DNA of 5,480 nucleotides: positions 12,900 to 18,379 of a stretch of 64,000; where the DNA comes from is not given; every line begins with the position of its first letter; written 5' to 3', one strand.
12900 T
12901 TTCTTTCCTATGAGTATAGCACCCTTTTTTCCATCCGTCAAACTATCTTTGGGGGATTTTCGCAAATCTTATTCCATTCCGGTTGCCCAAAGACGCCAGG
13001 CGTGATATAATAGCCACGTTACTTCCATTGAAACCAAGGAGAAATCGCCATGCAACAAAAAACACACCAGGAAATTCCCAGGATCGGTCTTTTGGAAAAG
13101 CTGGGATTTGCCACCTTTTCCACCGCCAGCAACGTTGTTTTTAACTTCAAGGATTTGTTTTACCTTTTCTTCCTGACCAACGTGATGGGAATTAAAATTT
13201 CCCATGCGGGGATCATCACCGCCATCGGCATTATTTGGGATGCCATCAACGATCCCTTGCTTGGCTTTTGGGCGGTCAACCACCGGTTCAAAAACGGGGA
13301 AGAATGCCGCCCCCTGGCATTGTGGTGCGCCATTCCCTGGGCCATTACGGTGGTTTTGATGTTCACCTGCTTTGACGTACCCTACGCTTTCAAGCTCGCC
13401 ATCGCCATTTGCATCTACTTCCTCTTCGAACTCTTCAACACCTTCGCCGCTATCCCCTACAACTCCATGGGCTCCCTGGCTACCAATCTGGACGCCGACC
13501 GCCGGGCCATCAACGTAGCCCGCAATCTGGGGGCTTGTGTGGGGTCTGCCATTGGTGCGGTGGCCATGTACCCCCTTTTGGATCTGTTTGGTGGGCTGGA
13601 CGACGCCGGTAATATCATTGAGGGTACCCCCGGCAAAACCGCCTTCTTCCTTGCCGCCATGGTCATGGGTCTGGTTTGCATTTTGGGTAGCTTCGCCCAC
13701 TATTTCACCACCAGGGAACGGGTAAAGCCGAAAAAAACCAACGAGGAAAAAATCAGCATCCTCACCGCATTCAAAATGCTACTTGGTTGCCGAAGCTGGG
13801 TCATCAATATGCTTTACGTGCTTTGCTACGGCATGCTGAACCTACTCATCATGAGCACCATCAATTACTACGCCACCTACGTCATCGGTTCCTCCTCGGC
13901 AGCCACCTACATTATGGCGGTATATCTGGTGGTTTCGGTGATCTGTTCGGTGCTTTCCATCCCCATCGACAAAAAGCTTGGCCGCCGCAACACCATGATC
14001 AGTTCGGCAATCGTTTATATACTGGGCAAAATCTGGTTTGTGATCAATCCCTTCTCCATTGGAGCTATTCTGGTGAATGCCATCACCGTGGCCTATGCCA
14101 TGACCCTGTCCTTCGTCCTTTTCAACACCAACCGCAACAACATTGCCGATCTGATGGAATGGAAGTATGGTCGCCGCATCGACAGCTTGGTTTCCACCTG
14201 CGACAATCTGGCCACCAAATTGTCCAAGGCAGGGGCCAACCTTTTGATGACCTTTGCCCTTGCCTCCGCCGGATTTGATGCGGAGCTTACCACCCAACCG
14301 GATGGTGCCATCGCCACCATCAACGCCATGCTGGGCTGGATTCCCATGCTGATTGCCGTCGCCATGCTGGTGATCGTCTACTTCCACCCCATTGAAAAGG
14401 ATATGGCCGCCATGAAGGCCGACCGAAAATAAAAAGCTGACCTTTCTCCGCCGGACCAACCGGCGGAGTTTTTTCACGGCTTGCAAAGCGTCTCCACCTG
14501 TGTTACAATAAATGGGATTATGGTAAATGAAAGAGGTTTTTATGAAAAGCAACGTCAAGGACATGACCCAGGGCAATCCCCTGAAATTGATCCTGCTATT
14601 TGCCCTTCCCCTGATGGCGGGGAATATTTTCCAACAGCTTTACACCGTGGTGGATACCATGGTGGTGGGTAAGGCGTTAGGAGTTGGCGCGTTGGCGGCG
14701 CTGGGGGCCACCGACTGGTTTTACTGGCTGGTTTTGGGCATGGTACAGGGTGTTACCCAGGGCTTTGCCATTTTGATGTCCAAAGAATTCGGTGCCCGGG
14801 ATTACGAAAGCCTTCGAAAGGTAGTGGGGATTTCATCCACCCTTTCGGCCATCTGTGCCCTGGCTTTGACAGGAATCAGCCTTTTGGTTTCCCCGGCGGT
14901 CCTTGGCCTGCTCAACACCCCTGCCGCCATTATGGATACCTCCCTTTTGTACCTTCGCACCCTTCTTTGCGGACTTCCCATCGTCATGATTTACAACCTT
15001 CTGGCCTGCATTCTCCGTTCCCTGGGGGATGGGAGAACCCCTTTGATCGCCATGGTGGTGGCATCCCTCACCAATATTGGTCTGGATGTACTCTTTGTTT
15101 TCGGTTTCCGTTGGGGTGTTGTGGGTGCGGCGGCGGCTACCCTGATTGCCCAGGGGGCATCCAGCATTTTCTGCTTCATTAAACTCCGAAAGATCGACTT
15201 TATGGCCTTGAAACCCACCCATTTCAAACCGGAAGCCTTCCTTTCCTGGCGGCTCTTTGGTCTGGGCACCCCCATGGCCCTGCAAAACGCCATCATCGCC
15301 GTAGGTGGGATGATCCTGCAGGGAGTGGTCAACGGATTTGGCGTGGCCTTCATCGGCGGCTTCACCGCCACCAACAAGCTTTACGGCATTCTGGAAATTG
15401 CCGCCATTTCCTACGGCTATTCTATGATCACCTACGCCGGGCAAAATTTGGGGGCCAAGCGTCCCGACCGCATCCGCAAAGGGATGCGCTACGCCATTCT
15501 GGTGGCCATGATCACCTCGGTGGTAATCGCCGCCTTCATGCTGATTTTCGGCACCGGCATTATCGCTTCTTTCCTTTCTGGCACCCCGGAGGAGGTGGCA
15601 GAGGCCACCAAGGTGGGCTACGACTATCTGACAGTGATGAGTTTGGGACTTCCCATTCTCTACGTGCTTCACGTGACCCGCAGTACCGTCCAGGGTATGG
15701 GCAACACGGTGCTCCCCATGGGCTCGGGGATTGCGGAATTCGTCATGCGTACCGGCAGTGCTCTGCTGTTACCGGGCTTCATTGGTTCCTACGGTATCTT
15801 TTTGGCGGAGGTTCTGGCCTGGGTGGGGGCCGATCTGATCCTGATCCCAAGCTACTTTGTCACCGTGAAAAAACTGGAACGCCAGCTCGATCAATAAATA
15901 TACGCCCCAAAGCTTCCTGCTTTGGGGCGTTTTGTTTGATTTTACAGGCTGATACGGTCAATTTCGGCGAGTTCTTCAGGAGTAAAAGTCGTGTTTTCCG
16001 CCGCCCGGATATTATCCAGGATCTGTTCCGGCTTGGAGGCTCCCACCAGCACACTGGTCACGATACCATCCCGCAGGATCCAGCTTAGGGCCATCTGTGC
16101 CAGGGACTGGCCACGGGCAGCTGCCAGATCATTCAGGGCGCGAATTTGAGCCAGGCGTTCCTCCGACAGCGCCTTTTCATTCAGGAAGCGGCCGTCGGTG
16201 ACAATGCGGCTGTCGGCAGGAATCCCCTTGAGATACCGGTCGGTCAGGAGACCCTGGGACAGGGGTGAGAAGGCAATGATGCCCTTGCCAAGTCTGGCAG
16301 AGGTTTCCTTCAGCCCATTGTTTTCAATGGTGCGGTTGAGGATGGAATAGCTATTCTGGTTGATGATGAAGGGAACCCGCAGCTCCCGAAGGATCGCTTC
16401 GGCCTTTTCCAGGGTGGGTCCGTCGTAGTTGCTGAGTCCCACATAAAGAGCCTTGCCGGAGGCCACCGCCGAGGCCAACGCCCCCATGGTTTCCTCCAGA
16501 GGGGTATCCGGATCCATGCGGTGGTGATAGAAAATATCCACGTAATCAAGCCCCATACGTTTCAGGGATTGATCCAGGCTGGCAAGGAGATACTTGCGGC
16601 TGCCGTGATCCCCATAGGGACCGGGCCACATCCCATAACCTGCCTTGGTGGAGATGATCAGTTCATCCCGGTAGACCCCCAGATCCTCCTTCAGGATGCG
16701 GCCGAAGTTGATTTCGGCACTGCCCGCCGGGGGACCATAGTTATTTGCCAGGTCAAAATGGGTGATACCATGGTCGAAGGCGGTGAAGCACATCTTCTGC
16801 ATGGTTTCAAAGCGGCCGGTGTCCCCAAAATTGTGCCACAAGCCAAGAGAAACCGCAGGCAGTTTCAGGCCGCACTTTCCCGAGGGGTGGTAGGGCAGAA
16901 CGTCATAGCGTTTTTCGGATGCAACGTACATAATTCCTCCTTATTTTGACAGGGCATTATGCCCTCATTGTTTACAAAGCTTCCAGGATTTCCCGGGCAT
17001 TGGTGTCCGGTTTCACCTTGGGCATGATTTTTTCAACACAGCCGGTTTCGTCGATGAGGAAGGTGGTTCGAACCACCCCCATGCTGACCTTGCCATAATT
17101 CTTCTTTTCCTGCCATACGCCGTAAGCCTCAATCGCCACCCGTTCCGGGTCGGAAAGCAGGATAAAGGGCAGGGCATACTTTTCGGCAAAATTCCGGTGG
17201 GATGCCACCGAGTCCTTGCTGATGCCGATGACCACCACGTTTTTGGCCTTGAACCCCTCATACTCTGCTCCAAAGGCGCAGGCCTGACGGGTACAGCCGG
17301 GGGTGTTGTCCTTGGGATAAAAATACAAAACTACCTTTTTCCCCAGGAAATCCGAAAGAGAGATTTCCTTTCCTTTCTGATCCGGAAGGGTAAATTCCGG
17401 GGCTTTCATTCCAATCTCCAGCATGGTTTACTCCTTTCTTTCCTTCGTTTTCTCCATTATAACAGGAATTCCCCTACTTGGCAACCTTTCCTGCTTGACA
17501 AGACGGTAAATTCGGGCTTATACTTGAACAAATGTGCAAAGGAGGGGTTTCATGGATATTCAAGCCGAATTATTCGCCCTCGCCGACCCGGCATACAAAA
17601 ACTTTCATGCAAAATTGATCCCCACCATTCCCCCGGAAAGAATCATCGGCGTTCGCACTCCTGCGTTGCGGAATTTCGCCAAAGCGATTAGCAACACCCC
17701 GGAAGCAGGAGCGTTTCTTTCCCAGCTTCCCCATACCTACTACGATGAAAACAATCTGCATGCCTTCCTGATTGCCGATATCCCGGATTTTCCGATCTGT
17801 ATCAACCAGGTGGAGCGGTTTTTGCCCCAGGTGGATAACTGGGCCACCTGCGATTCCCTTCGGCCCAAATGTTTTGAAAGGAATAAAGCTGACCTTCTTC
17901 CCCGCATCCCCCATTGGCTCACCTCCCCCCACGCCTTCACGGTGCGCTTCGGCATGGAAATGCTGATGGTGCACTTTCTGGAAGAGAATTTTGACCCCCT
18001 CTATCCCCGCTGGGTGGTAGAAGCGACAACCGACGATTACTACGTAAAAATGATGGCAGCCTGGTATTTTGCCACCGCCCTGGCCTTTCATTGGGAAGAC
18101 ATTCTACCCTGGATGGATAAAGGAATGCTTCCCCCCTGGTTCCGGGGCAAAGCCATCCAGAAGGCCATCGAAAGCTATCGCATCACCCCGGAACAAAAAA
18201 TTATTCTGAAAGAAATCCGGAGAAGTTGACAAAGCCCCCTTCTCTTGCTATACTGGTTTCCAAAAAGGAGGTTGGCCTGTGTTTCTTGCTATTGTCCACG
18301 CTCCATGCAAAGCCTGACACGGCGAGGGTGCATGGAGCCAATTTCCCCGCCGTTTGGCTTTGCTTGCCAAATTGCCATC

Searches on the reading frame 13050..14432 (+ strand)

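Call 89: search_protein_families(library=pfam, proteins=[window:13050-14432:+], max_evalue=0.00001)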
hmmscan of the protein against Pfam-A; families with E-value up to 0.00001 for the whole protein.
window:13050-14432:+ (460 aa): 2 families
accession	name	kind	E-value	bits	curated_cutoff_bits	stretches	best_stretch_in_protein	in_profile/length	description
PF13347.12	MFS_2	-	1.3e-53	182.6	27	1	24-450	6-427/427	MFS/sugar transport protein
PF07690.21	MFS_1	-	3.6e-10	39.7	33.4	1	41-368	22-322/347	Major Facilitator Superfamily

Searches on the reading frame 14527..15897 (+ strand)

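Call 89: search_protein_families(library=pfam, proteins=[window:14527-15897:+], max_evalue=0.00001)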
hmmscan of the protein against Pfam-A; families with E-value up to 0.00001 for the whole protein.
window:14527-15897:+ (456 aa): 1 family
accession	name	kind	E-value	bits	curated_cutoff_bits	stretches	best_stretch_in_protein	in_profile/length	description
PF01554.23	MatE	-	8.6e-45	152.7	24.9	2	28-188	1-160/161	MatE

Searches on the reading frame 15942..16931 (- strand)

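Call 89: search_protein_families(library=pfam, proteins=[window:15942-16931:-], max_evalue=0.00001)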
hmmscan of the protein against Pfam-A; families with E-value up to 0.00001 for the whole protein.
window:15942-16931:- (329 aa): 1 family
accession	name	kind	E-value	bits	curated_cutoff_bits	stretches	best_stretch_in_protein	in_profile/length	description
PF00248.27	Aldo_ket_red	-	1.8e-72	244.3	24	1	27-327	2-289/291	Aldo/keto reductase family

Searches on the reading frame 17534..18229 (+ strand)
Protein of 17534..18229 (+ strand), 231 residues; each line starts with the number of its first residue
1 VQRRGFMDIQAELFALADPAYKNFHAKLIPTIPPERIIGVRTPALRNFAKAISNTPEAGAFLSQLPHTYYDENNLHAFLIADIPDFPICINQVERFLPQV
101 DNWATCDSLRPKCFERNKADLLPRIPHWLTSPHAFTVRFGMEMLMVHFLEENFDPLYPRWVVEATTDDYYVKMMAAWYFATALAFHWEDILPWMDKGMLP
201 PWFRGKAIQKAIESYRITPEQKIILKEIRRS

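Call 89: search_protein_families(library=pfam, proteins=[window:17534-18229:+], max_evalue=0.00001)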
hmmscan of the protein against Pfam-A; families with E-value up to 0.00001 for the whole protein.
window:17534-18229:+ (231 aa): 1 family
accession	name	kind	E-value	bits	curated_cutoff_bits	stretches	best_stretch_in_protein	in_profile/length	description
PF08713.17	DNA_alkylation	-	2.3e-13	50.8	21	1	9-156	1-156/213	DNA alkylation repair enzyme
